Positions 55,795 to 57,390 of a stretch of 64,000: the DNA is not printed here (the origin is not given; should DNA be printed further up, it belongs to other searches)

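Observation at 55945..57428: AIPR/DGQHR-like gene wedged between an R-M module and the CBASS operon, 2 nt upstream of the cyclase start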

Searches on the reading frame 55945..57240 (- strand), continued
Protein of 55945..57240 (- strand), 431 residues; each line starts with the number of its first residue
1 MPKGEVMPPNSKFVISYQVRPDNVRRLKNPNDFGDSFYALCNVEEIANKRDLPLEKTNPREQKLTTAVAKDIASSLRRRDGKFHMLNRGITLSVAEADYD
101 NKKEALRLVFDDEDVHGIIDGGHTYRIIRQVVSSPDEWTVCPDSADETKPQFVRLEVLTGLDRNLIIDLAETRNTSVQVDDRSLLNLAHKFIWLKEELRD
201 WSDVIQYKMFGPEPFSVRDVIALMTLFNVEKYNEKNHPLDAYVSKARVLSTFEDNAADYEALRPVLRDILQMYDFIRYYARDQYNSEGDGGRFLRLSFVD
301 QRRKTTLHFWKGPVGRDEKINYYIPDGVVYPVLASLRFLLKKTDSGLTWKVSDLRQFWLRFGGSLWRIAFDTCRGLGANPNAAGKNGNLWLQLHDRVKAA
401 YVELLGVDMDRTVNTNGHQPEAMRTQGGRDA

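Call 65: fold_search(model_id=the predicted structure, library=viral)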
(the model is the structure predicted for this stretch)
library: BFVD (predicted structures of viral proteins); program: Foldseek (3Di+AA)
matches with E <= 10: 216; with E <= 0.001: 6
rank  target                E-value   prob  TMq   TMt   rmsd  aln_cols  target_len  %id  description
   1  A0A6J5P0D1            2.2e-08  1.00  0.27  0.21  21.8       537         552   12  Uncharacterized protein [uncultured Caudovirales phage]
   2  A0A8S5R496            5.5e-08  1.00  0.33  0.37  12.0       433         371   12  AIPR protein [Podoviridae sp. ct8nN1]
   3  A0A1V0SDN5            3.3e-05  1.00  0.30  0.33  14.8       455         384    8  GmrSD restriction endonucleases N-terminal domain-containing protein [Indivirus ILV1]
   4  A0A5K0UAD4            1.1e-04  1.00  0.30  0.27  17.6       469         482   10  GmrSD restriction endonucleases N-terminal domain-containing protein [Yasminevirus sp. GU-2018]
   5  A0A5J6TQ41            4.7e-04  0.90  0.19  0.15  18.5       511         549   11  (no name in the UniProt tables at hand)
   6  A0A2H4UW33            6.0e-04  1.00  0.24  0.25  12.7       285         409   11  HNHc domain-containing protein [Bodo saltans virus]
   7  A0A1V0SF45            1.7e-03  1.00  0.29  0.33  12.7       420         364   11  GmrSD restriction endonucleases N-terminal domain-containing protein [Hokovirus HKV1]
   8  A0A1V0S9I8            1.8e-03  1.00  0.31  0.34  13.2       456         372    9  GmrSD restriction endonucleases N-terminal domain-containing protein [Catovirus CTV1]
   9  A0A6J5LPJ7            1.8e-03  0.99  0.24  0.30  13.9       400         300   11  Uncharacterized protein [uncultured Caudovirales phage]
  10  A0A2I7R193            1.8e-03  0.98  0.26  0.30  15.2       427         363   11  (no name in the UniProt tables at hand)
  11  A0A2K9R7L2            3.0e-03  0.97  0.27  0.28  14.8       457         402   11  (no name in the UniProt tables at hand)
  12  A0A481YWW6            3.3e-03  0.99  0.21  0.30  12.6       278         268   13  DNA-sulfur modification-associated protein [Marseillevirus LCMAC202]
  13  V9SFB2                3.5e-03  0.99  0.25  0.32  12.1       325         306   11  Putative nuclease [Tunisvirus fontaine2]
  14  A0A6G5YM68            3.8e-03  0.96  0.23  0.24  15.9       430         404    9  (no name in the UniProt tables at hand)
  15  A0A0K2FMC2            9.7e-03  0.87  0.26  0.25  15.1       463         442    9  (no name in the UniProt tables at hand)
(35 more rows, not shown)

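Call 67: find_encoding_contigs(protein=P0014, flank=5000, max_places=2)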
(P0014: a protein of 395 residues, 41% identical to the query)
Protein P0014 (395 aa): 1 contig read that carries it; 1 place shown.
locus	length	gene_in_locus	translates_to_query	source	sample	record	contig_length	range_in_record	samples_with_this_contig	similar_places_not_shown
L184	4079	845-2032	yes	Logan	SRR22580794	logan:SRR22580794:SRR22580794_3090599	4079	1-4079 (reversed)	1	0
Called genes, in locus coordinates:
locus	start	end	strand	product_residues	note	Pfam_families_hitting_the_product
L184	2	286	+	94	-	?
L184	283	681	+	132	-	PF04892:VanZ-LLP1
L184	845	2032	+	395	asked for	PF10592:AIPR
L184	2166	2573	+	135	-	-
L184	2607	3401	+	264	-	PF04542:Sigma70_r2, PF04539:Sigma70_r3, PF04545:Sigma70_r4, PF08281:Sigma70_r4_2 (weak)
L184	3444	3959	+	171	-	PF13302:Acetyltransf_3, PF13420:Acetyltransf_4 (weak), PF00583:Acetyltransf_1, PF13673:Acetyltransf_10, PF13508:Acetyltransf_7, PF08445:FR47 (weak)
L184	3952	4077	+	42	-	?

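Call 71: search_protein_families(library=pfam, proteins=[L016:6643-7782:+, L016:9416-10045:+, L004:9257-9772:-], max_evalue=0.1)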
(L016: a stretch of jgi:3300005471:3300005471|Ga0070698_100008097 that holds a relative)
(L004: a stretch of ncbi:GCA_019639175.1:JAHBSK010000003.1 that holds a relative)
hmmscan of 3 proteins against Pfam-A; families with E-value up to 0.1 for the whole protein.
L016:6643-7782:+ (379 aa): 1 family
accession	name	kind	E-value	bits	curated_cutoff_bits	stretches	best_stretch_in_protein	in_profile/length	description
PF05014.21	Nuc_deoxyrib_tr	-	3.6e-05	24.3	28.8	1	281-332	49-102/117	Nucleoside 2-deoxyribosyltransferase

L016:9416-10045:+ (209 aa): 0 families

L004:9257-9772:- (171 aa): 0 families

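Call 81: search_protein_families(library=padloc, alignment_id=A7, max_evalue=0.00001)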
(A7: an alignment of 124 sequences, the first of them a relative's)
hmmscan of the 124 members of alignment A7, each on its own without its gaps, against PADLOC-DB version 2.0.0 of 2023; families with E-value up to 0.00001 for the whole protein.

A. member 1, L018:6112-6666:+ (185 aa): 0 families

B. families by the number of members that match (of 124 scanned): 214 families (the first 25 are shown)
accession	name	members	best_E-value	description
PDLC04134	mad2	3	6.3e-18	mads_2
PDLC04582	PDC-M33A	2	3.3e-188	-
PDLC04583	PDC-M33B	2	1.7e-76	-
PDLC04586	PDC-M33C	2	1.9e-74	-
PDLC04584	PDC-M33C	2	1.3e-45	-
PDLC04585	PDC-M33C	2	1.7e-43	-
PDLC03354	MTase_II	2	2.4e-27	Type II methyltransferase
PDLC03300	MTase_II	2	2.7e-19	Type II methyltransferase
PDLC04140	mad8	2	3.7e-15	mads_8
PDLC03371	MTase_II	2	1.3e-13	Type II methyltransferase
PDLC03339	MTase_II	2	3.1e-12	Type II methyltransferase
PDLC03299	MTase_II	2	8.1e-10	Type II methyltransferase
PDLC02372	Nhi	2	1e-07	-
PDLC03265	MTase_II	2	2.6e-07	Type II methyltransferase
PDLC05066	PDC-S68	1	0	-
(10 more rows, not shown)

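Call 89: search_solved_structures(query=A5, max_evalue=5, show_alignments=1)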
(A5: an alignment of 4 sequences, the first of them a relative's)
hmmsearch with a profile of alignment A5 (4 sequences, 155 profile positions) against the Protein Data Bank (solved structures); distinct sequences matched with E-value up to 5: 3.
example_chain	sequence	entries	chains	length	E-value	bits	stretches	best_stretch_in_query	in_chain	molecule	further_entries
9gyt_1e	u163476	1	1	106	0.26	14.4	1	20-78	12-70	bL33m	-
9evs_1e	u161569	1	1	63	0.33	14.1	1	20-55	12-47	bL33m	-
6xyw_AC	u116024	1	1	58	0.39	13.8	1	20-51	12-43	At3g06320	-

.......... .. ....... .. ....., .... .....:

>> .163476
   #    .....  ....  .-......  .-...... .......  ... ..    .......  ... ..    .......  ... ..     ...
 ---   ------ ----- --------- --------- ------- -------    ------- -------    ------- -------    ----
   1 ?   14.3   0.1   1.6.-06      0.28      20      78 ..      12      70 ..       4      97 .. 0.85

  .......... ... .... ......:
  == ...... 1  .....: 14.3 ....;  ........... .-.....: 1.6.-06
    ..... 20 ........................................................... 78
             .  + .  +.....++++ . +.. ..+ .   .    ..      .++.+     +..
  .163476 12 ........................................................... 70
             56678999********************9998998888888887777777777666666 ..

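Call 91: search_protein_representatives(alignment_id=A1)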
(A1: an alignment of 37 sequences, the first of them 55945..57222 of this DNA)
Query: 37 sequences, 379 profile positions. Proteins with E-value up to 0.001 (for the whole library): 2252; up to 1e-10: 1635; up to 1e-30: 792. The best 150 are listed.
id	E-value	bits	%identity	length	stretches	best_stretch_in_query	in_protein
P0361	9.1e-151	518.5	-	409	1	4-378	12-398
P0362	6.5e-139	479.5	-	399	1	1-378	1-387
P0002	6.1e-130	450.0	-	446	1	4-378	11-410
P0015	3.1e-129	447.6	-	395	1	1-377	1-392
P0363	2.0e-125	435.1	-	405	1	4-376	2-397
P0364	1.6e-124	432.1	-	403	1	5-377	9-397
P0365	1.9e-123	428.6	-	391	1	1-375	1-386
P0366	2.6e-123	428.1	-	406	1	5-376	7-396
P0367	1.8e-122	425.4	-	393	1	8-376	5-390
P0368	2.0e-120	418.6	-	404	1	6-377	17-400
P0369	3.5e-120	417.8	-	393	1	3-375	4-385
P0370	5.1e-120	417.3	-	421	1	1-378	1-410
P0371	4.0e-119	414.4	-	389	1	4-377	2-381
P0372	5.3e-119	413.9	-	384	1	3-378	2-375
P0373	8.3e-116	403.4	-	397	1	4-378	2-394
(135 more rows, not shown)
